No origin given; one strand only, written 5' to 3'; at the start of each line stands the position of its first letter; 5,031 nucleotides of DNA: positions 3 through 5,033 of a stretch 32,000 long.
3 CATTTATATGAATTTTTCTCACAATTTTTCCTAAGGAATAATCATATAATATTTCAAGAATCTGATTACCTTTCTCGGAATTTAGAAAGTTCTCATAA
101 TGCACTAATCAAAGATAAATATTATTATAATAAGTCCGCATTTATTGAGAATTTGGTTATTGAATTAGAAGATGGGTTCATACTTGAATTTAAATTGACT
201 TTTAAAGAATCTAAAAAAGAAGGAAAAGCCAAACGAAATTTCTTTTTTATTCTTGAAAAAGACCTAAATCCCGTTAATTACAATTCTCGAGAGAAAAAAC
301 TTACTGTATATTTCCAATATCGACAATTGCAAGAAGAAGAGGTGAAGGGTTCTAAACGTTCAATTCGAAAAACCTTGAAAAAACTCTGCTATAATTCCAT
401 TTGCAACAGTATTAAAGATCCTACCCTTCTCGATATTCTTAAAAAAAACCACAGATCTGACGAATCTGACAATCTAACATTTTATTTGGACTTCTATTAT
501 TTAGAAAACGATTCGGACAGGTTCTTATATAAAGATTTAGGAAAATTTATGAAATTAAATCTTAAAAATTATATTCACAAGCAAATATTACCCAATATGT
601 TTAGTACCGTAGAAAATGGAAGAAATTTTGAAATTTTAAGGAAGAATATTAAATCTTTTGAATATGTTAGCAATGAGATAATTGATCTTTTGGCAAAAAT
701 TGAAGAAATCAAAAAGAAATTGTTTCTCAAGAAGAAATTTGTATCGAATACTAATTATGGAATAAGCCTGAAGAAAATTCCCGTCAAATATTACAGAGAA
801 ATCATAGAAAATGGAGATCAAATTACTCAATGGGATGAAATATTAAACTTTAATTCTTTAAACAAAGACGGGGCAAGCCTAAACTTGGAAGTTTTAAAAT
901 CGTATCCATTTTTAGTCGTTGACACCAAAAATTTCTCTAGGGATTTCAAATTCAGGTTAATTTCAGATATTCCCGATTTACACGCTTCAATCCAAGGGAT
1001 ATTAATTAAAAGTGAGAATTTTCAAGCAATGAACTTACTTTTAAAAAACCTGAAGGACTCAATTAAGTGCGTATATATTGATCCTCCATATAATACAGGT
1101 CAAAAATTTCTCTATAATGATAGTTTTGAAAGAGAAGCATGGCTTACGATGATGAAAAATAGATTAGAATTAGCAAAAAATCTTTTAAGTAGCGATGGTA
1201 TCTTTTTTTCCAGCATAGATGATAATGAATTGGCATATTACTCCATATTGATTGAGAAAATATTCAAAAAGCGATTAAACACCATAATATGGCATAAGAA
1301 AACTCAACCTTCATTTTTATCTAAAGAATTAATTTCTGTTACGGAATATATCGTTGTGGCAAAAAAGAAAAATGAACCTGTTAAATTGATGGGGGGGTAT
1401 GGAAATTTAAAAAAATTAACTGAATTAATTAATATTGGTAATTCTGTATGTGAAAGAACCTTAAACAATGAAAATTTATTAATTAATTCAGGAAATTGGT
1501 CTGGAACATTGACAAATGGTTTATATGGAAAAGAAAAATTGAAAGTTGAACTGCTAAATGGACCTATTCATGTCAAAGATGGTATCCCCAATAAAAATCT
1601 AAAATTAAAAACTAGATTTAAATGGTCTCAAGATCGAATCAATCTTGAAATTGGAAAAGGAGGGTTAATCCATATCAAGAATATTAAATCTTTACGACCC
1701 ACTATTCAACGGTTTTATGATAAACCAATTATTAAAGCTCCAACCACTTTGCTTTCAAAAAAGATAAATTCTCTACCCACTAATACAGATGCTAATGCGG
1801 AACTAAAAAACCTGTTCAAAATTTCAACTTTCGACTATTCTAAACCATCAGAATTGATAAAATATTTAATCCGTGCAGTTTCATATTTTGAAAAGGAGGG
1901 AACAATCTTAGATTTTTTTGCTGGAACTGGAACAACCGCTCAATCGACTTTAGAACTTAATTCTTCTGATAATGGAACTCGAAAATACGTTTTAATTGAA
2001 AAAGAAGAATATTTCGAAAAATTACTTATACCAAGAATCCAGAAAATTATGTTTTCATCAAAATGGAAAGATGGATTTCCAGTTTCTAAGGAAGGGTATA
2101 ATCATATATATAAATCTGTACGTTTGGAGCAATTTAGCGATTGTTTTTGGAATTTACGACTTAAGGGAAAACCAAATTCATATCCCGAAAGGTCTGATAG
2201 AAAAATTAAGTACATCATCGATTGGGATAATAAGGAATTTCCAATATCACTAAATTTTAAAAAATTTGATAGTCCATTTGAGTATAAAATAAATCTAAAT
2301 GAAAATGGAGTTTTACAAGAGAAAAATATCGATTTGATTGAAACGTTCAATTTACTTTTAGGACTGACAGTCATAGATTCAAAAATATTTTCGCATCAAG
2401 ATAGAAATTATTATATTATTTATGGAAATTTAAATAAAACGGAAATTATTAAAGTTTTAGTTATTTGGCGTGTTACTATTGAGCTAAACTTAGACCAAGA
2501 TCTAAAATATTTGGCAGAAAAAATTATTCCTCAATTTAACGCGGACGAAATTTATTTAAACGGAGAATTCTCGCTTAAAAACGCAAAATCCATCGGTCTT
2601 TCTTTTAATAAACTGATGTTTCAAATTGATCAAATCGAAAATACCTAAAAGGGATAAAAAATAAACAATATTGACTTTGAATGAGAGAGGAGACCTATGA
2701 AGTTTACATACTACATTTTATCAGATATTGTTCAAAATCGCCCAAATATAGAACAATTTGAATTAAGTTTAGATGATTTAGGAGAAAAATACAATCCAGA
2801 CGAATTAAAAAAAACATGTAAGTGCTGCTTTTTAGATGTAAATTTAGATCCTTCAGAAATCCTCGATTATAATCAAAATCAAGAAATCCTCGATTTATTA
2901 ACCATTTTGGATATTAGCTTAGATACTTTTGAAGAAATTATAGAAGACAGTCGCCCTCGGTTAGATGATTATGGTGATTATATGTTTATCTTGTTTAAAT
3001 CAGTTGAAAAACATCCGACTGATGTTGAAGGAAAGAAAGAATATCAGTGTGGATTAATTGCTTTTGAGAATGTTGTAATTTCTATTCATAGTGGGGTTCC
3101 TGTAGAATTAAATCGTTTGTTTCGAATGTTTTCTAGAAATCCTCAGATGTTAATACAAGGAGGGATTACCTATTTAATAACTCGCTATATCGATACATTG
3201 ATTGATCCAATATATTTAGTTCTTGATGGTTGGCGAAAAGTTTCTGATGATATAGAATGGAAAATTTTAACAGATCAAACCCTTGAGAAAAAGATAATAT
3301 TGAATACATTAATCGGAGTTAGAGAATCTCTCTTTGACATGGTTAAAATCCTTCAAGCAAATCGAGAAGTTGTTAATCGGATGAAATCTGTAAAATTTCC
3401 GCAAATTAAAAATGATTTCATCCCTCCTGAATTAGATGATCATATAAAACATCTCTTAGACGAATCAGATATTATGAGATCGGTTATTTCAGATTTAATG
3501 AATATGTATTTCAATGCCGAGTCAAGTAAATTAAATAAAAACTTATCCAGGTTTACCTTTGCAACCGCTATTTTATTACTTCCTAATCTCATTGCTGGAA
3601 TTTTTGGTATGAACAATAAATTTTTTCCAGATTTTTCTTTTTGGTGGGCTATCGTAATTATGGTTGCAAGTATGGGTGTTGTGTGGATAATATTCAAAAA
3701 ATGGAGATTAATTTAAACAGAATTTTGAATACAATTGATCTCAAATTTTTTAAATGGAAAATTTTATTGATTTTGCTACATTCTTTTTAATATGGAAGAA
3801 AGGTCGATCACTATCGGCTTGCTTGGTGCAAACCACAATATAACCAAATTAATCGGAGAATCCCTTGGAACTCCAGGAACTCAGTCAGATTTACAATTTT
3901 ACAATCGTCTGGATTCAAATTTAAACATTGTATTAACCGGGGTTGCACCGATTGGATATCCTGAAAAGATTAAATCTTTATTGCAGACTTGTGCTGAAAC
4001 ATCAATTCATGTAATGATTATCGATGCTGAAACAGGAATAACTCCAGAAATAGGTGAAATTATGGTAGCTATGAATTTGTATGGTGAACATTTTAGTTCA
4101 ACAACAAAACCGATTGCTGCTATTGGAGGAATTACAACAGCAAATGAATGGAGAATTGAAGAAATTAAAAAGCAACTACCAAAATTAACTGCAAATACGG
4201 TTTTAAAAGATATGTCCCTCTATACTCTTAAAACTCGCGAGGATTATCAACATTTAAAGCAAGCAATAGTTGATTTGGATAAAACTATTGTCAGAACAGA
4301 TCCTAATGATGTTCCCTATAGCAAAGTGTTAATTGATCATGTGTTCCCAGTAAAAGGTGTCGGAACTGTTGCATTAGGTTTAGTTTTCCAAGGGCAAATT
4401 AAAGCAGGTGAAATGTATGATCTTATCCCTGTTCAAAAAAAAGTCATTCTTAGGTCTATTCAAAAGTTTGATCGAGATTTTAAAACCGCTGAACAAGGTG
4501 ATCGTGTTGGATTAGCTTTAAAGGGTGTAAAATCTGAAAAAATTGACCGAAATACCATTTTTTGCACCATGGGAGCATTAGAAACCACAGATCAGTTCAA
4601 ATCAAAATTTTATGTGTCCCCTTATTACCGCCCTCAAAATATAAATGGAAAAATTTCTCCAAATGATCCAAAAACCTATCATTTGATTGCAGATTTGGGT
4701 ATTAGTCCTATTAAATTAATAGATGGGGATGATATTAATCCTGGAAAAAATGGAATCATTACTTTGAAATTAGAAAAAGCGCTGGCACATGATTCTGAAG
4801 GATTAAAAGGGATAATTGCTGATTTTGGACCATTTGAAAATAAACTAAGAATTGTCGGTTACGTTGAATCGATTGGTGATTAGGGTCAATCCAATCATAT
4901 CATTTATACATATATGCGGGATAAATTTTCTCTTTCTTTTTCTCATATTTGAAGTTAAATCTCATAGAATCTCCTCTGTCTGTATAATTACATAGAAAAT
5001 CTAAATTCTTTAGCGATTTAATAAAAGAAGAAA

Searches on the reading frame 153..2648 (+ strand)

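Call 7: search_protein_families(library=pfam, proteins=[window:153-2648:+], max_evalue=0.01)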
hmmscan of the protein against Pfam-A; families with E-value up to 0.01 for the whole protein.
window:153-2648:+ (831 aa): 2 families
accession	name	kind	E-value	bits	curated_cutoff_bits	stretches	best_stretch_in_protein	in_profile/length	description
PF01555.25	N6_N4_Mtase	-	5.3e-31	108.7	26.7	1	304-623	1-217/221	DNA methylase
PF03602.21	Cons_hypoth95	-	0.0039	17.3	24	0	292-318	100-128/182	Conserved hypothetical protein 95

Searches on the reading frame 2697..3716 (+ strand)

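Call 7: search_protein_families(library=pfam, proteins=[window:2697-3716:+], max_evalue=0.01)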
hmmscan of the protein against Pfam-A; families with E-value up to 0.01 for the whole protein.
window:2697-3716:+ (339 aa): 1 family
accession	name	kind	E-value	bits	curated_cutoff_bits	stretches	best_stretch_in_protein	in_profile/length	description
PF01544.23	CorA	-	4.9e-36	125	27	1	57-335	10-292/292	CorA-like Mg2+ transporter protein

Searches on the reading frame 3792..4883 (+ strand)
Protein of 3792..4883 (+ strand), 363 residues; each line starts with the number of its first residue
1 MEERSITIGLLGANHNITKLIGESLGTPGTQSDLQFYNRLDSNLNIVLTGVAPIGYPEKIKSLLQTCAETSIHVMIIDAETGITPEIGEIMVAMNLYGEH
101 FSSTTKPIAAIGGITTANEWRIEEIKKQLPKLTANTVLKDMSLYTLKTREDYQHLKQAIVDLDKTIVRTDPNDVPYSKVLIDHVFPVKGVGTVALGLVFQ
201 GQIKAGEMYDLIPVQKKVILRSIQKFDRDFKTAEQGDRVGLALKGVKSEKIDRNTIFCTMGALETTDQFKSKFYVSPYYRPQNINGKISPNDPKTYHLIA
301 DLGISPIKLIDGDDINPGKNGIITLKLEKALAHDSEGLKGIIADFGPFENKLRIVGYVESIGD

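Call 7: search_protein_families(library=pfam, proteins=[window:3792-4883:+], max_evalue=0.01)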
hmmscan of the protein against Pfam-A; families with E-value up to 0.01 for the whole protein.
window:3792-4883:+ (363 aa): 1 family
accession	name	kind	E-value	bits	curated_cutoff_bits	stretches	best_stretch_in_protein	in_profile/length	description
PF03144.31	GTP_EFTU_D2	-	2.5e-09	37.9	30.3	1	191-253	1-68/73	Elongation factor Tu domain 2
